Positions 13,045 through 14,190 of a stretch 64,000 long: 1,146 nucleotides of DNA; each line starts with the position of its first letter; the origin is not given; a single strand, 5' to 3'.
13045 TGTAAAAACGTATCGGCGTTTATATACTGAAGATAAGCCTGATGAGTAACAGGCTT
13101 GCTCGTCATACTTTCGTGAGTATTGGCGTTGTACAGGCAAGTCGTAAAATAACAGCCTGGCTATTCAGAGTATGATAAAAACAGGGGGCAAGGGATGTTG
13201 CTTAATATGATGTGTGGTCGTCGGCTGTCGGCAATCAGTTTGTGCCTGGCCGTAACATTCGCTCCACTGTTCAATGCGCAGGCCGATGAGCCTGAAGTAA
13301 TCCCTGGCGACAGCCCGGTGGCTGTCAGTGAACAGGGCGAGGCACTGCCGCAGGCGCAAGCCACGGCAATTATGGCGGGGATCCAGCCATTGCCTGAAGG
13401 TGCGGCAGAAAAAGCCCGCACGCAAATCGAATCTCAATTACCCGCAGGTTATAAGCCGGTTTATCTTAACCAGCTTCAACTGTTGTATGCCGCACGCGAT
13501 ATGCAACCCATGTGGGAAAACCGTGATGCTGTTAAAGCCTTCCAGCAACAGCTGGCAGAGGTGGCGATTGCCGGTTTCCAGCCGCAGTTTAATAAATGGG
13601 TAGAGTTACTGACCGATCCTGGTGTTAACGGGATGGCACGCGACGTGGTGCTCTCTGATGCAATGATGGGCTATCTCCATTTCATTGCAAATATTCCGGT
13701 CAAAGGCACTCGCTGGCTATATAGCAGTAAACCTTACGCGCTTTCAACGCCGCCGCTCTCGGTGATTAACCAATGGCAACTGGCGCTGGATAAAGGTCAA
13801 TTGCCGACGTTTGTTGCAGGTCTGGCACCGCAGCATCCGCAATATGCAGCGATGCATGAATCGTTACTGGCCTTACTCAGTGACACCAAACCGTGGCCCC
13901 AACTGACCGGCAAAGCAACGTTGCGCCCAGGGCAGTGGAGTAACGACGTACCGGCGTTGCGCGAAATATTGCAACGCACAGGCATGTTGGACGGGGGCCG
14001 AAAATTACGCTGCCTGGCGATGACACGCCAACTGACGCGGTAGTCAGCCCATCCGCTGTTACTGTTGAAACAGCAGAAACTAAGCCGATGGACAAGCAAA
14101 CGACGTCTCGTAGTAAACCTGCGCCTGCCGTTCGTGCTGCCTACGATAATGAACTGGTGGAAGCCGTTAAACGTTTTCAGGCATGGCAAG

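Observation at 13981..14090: ldtD (ycbB) L,D-transpeptidase is split by a -1 frameshift in a G5 homopolymer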

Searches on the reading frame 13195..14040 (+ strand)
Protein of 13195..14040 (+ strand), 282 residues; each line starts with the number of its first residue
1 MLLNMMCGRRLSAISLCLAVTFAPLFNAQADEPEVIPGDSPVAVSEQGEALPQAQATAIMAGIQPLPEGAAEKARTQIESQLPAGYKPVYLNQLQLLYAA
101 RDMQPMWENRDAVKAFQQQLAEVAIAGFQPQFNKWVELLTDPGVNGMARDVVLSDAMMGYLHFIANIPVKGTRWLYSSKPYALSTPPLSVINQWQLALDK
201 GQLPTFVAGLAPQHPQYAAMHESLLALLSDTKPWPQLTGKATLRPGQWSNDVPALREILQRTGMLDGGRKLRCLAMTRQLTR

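Call 14: find_encoding_contigs(protein=window:13195-14040:+, flank=3000, max_places=10)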
Protein window:13195-14040:+ (282 aa): no gene with exactly this product is on record in the collection.

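Call 15: list_cluster_members(proteins=[window:13195-14040:+, window:14088-15038:+])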
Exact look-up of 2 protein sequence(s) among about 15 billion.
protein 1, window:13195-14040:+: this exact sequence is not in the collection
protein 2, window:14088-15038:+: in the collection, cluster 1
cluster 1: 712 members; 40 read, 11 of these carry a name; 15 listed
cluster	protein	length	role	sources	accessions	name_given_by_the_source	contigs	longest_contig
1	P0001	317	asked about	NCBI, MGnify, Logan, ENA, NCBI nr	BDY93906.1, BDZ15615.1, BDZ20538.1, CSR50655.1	putative L,D-transpeptidase YcbB domain protein [Shigella sonnei 3226-85] | cell wall degradation protein [Escherichia coli 1827-70]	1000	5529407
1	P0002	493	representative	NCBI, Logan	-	-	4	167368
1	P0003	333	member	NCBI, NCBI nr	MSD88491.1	L,D-transpeptidase, partial [Escherichia coli] | L,D-transpeptidase [Escherichia coli]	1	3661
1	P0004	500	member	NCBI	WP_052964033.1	L,D-transpeptidase, partial [Shigella sonnei]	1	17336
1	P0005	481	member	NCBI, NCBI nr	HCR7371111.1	TPA: L,D-transpeptidase, partial [Shigella flexneri] | L,D-transpeptidase [Shigella flexneri]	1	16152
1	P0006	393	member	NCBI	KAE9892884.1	L,D-transpeptidase, partial [Enterobacteriaceae bacterium TzEc052]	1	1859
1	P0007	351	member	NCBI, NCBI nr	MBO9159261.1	MAG: L,D-transpeptidase, partial [Escherichia coli] | L,D-transpeptidase [Escherichia coli]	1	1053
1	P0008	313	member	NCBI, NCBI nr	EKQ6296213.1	L,D-transpeptidase, partial [Escherichia coli] | L,D-transpeptidase [Escherichia coli]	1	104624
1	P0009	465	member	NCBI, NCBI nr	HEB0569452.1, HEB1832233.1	TPA: L,D-transpeptidase, partial [Escherichia coli] | L,D-transpeptidase [Escherichia coli]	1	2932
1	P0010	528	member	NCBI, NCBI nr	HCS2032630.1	TPA: L,D-transpeptidase, partial [Shigella sonnei] | L,D-transpeptidase [Shigella sonnei]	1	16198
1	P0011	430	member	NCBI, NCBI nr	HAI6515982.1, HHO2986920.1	TPA: L,D-transpeptidase, partial [Escherichia coli] | L,D-transpeptidase [Escherichia coli]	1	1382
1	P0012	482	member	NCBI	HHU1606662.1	TPA: L,D-transpeptidase, partial [Escherichia coli]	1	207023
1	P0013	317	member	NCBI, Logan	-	-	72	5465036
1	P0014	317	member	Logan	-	-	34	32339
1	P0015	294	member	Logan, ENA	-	-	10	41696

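Call 16: find_encoding_contigs(protein=P0001, flank=3000, max_places=10)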
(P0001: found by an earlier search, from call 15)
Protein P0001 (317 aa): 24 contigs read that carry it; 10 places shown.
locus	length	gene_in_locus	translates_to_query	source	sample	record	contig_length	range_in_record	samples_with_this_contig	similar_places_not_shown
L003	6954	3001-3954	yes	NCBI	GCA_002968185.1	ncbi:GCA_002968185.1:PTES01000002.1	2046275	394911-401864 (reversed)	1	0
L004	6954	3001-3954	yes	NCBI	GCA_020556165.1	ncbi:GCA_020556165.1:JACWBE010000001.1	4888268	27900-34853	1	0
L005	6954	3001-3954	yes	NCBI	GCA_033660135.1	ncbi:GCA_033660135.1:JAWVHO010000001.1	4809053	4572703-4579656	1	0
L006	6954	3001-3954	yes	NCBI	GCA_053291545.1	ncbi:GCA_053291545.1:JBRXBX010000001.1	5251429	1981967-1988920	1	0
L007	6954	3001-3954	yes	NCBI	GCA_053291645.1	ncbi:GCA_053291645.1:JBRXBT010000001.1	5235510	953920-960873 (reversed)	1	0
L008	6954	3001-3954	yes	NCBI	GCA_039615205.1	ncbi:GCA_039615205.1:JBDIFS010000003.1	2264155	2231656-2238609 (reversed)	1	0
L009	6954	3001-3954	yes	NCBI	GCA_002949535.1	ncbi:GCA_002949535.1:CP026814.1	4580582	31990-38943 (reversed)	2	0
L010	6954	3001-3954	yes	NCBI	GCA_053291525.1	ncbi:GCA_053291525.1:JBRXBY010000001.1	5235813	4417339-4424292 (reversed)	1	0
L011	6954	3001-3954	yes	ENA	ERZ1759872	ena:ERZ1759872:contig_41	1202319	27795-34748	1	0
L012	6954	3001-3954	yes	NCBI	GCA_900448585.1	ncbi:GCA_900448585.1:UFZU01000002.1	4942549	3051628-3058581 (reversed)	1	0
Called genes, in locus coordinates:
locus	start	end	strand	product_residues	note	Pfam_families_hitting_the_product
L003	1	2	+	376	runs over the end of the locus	PF03050:DDE_Tnp_IS66, PF13817:DDE_Tnp_IS66_C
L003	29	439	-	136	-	PF03400:DDE_Tnp_IS1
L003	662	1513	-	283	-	PF01609:DDE_Tnp_1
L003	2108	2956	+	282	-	PF20142:Scaffold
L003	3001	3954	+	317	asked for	PF01471:PG_binding_1 (weak), PF03734:YkuD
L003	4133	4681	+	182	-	PF05951:Peptidase_M15_2, PF08291:Peptidase_M15_3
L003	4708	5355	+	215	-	PF00753:Lactamase_B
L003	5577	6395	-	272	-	PF00155:Aminotran_1_2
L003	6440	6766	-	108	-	PF00155:Aminotran_1_2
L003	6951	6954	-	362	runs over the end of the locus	PF13609:Porin_4, PF00267:Porin_1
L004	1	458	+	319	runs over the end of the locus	PF16330:MukB_hinge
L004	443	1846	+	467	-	PF13558:SbcC_Walker_B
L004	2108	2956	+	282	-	PF20142:Scaffold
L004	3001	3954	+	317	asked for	PF01471:PG_binding_1 (weak), PF03734:YkuD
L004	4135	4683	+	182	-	PF05951:Peptidase_M15_2, PF08291:Peptidase_M15_3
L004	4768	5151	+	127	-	PF00753:Lactamase_B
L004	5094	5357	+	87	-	PF00753:Lactamase_B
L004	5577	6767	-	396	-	PF00155:Aminotran_1_2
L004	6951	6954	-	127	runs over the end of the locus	PF00267:Porin_1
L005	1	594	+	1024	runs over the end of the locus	PF04310:MukB, PF16330:MukB_hinge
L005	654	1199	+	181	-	-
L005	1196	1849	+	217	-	PF13558:SbcC_Walker_B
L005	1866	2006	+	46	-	-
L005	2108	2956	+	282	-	PF20142:Scaffold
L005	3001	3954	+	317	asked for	PF01471:PG_binding_1 (weak), PF03734:YkuD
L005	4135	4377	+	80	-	PF05951:Peptidase_M15_2 (weak)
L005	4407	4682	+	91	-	PF05951:Peptidase_M15_2, PF08291:Peptidase_M15_3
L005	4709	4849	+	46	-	-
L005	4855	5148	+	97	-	PF00753:Lactamase_B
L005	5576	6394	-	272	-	PF00155:Aminotran_1_2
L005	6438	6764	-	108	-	PF00155:Aminotran_1_2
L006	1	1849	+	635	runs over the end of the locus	PF13558:SbcC_Walker_B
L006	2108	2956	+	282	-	PF20142:Scaffold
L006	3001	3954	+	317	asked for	PF01471:PG_binding_1 (weak), PF03734:YkuD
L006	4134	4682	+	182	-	PF05951:Peptidase_M15_2, PF08291:Peptidase_M15_3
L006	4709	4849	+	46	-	-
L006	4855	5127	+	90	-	PF00753:Lactamase_B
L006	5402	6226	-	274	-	PF00155:Aminotran_1_2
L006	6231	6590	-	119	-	PF00155:Aminotran_1_2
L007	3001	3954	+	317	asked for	PF01471:PG_binding_1 (weak), PF03734:YkuD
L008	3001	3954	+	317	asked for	PF01471:PG_binding_1 (weak), PF03734:YkuD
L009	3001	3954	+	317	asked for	PF01471:PG_binding_1 (weak), PF03734:YkuD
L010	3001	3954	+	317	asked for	PF01471:PG_binding_1 (weak), PF03734:YkuD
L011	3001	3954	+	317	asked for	PF01471:PG_binding_1 (weak), PF03734:YkuD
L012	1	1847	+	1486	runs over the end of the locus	PF04310:MukB, PF13555:AAA_29, PF16330:MukB_hinge, PF13558:SbcC_Walker_B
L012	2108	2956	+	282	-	PF20142:Scaffold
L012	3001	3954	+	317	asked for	PF01471:PG_binding_1 (weak), PF03734:YkuD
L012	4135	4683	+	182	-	PF05951:Peptidase_M15_2, PF08291:Peptidase_M15_3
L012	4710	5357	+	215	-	PF00753:Lactamase_B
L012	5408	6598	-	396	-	PF00155:Aminotran_1_2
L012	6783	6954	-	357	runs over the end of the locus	PF00267:Porin_1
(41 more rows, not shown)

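Call 17: list_cluster_members(proteins=[window:13207-14040:+, window:13210-14040:+])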
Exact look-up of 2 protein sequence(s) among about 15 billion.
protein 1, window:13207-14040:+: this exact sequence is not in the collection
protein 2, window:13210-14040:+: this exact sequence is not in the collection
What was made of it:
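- The exact 282-aa product is absent from a collection of about 15 billion proteins (calls 14, 15, 17), and no close relative was available to confirm it. The allele is private and unconfirmed by any second assembly (calls 14, 15, 17).
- Tried and rejected: Exact look-ups of the 282-aa product with three alternative start codons (calls 14, 15, 17) found nothing.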

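Call 45: list_cluster_members(proteins=[L003:2108-2953:+, L012:2108-2953:+, L006:2108-2953:+, L002:3001-3846:+, L016:3216-4061:+, L004:2108-2953:+, L005:2108-2953:+])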
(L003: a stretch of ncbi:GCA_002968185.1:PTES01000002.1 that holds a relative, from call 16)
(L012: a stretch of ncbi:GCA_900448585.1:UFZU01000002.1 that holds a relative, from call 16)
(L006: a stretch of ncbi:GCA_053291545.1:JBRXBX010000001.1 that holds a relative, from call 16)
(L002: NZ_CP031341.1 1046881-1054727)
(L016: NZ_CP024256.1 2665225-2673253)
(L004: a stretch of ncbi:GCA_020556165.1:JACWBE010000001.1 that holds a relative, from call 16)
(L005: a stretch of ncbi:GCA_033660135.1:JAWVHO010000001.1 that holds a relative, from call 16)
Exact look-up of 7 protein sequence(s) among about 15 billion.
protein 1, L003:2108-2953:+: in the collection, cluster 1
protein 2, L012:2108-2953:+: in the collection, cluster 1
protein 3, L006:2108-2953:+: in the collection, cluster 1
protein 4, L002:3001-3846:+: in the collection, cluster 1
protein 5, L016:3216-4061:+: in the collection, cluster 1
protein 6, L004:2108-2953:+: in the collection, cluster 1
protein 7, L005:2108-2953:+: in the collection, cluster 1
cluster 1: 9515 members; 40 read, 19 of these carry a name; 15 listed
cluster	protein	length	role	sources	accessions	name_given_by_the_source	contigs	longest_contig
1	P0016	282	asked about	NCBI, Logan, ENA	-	-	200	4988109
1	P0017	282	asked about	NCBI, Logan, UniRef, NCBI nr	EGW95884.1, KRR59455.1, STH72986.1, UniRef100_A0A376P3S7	murein L,D-transpeptidase [Escherichia coli K71] | Putative peptidoglycan binding domain-containing protein n=1 Tax=Escherichia coli ... | peptidoglycan-binding domain 1 domain protein [Escherichia coli STEC_DG131-3]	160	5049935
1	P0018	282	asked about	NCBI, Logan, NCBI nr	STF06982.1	putative peptidoglycan binding domain-containing protein [Escherichia coli]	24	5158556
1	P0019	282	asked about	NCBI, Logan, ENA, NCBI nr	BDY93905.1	hypothetical protein MUTS15_25620 [Escherichia coli]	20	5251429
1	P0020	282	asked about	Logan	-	-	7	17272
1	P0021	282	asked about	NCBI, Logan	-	-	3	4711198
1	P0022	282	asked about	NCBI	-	-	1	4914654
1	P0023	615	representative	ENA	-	-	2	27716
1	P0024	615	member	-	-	TPA: L,D-transpeptidase [Escherichia coli] | L,D-transpeptidase n=2 Tax=Escherichia coli TaxID=562 RepID=UPI0005A6DACB | L,D-transpeptidase [Escherichia coli]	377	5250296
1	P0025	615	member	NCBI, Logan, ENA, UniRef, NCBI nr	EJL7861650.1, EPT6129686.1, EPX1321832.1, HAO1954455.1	L,D-transpeptidase [Escherichia coli] | L,D-transpeptidase n=1 Tax=Escherichia coli TaxID=562 RepID=UPI0011170BAB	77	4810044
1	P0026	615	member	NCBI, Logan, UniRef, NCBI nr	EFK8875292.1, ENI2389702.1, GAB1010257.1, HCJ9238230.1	L,D-transpeptidase [Escherichia coli] | L,D-transpeptidase n=1 Tax=Escherichia coli TaxID=562 RepID=A0A6N8NB06_ECOLX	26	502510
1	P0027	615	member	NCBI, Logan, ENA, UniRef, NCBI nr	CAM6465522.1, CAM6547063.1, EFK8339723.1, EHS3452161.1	L,D-transpeptidase [Escherichia coli] | L,D-transpeptidase n=1 Tax=Enterobacteriaceae TaxID=543 RepID=UPI000B95A1AF | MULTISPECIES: L,D-transpeptidase [Enterobacteriaceae]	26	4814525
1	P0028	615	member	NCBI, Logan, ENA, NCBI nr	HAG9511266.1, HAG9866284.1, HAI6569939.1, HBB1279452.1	TPA: L,D-transpeptidase [Escherichia coli] | L,D-transpeptidase [Escherichia coli]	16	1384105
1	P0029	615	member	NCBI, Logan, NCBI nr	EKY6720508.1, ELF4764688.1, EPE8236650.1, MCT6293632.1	L,D-transpeptidase [Escherichia coli]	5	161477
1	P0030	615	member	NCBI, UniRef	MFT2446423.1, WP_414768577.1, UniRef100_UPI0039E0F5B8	L,D-transpeptidase [Escherichia coli] | L,D-transpeptidase n=1 Tax=Escherichia coli TaxID=562 RepID=UPI0039E0F5B8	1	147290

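Call 52: search_protein_families(proteins=[window:13195-14040:+], library=ncbifam)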
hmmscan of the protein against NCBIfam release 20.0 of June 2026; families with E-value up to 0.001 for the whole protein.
window:13195-14040:+ (282 aa): 1 family
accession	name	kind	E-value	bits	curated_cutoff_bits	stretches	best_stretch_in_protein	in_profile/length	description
NF007891.0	PRK10594.1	equivalog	3e-134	449.1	425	1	1-272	1-273/617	L,D-transpeptidase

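Call 54: find_encoding_contigs(protein=P0017, flank=2500, max_places=10)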
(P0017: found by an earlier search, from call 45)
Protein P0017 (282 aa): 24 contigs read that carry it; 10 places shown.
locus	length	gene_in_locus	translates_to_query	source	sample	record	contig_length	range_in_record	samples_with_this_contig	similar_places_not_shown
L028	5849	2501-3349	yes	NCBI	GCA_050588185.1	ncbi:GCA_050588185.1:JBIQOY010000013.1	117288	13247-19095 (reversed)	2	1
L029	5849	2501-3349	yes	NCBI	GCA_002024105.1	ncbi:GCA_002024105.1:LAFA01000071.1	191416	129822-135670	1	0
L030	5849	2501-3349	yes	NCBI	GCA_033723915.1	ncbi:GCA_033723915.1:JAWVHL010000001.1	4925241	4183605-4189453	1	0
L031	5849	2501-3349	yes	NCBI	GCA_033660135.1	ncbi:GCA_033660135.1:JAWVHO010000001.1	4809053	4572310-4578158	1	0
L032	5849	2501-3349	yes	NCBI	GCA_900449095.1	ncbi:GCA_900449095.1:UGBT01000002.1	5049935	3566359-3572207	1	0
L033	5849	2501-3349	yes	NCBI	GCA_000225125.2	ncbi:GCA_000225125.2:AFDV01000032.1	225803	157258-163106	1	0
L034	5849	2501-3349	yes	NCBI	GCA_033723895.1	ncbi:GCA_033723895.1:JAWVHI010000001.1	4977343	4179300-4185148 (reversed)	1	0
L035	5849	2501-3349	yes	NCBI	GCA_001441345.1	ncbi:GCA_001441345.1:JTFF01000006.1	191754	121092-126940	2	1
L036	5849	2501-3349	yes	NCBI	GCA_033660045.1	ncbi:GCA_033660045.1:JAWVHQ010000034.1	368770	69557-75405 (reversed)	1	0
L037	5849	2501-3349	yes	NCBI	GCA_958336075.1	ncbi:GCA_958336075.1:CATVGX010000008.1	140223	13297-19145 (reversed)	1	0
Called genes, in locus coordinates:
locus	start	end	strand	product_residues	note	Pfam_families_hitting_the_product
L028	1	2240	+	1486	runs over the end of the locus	PF04310:MukB, PF13555:AAA_29, PF16330:MukB_hinge, PF13558:SbcC_Walker_B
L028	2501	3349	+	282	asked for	PF20142:Scaffold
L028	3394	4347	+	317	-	PF01471:PG_binding_1 (weak), PF03734:YkuD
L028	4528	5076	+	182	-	PF05951:Peptidase_M15_2, PF08291:Peptidase_M15_3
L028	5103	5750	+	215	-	PF00753:Lactamase_B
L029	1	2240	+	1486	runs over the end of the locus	PF04310:MukB, PF13555:AAA_29, PF16330:MukB_hinge, PF13558:SbcC_Walker_B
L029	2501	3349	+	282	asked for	PF20142:Scaffold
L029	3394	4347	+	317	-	PF01471:PG_binding_1 (weak), PF03734:YkuD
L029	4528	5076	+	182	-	PF05951:Peptidase_M15_2, PF08291:Peptidase_M15_3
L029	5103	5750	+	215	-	PF00753:Lactamase_B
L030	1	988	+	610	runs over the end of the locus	PF16330:MukB_hinge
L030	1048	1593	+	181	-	-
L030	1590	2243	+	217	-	PF13558:SbcC_Walker_B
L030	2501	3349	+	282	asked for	PF20142:Scaffold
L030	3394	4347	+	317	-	PF01471:PG_binding_1 (weak), PF03734:YkuD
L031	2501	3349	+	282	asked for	PF20142:Scaffold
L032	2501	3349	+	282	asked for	PF20142:Scaffold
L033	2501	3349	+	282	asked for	PF20142:Scaffold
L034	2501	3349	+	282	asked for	PF20142:Scaffold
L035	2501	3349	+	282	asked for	PF20142:Scaffold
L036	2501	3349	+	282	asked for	PF20142:Scaffold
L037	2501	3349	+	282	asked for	PF20142:Scaffold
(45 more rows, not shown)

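Call 55: find_encoding_contigs(protein=P0016, flank=2500, max_places=10)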
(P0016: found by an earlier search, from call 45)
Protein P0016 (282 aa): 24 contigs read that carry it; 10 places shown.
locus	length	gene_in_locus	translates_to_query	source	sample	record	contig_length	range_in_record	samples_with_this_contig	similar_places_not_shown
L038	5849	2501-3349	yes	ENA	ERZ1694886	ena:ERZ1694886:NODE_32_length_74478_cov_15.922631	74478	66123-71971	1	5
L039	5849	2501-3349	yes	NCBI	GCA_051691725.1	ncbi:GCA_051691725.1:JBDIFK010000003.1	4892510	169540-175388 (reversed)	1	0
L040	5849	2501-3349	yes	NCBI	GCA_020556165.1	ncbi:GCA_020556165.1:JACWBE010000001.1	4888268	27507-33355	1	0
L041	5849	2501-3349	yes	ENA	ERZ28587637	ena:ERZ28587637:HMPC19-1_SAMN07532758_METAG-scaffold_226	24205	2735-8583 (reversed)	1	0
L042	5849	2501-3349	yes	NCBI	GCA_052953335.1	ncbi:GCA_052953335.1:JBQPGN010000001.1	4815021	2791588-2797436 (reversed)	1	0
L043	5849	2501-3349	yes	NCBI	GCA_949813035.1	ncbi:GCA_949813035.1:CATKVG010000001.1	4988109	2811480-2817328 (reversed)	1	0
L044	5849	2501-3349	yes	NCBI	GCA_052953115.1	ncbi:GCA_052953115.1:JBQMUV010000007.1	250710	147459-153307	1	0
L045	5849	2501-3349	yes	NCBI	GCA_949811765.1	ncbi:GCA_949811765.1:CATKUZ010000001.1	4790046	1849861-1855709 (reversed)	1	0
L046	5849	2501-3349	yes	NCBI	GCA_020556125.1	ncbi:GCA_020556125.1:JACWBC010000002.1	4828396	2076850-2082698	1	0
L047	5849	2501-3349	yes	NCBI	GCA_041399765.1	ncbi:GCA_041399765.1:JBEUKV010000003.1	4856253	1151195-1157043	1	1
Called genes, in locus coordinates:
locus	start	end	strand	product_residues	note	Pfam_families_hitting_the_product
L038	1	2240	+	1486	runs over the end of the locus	PF04310:MukB, PF13555:AAA_29, PF16330:MukB_hinge, PF13558:SbcC_Walker_B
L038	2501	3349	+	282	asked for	PF20142:Scaffold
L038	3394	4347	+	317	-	PF01471:PG_binding_1 (weak), PF03734:YkuD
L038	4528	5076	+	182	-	PF05951:Peptidase_M15_2, PF08291:Peptidase_M15_3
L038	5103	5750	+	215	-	PF00753:Lactamase_B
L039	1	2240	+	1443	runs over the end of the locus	PF04310:MukB, PF16330:MukB_hinge, PF13558:SbcC_Walker_B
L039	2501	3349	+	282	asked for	PF20142:Scaffold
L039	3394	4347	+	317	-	PF01471:PG_binding_1 (weak), PF03734:YkuD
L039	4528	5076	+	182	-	PF05951:Peptidase_M15_2, PF08291:Peptidase_M15_3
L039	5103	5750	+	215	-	PF00753:Lactamase_B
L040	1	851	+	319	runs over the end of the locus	PF16330:MukB_hinge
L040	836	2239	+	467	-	PF13558:SbcC_Walker_B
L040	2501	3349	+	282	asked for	PF20142:Scaffold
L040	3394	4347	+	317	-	PF01471:PG_binding_1 (weak), PF03734:YkuD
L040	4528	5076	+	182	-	PF05951:Peptidase_M15_2, PF08291:Peptidase_M15_3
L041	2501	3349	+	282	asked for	PF20142:Scaffold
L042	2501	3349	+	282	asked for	PF20142:Scaffold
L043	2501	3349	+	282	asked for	PF20142:Scaffold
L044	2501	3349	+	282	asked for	PF20142:Scaffold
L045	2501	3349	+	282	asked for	PF20142:Scaffold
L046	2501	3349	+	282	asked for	PF20142:Scaffold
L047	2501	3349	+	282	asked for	PF20142:Scaffold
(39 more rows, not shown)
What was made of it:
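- This G run is frequently shortened in obviously error-ridden long-read assemblies (calls 16, 54, 55). The same site is shortened in many multi-megabase long-read assemblies that also have fragmented mukB, mepK, gloC and aspC (calls 16, 54, 55).
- Tried and rejected: Caveat: find_encoding_contigs reads the longest contigs first, so its sample is biased towards long-read assemblies (calls 16, 54, 55).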
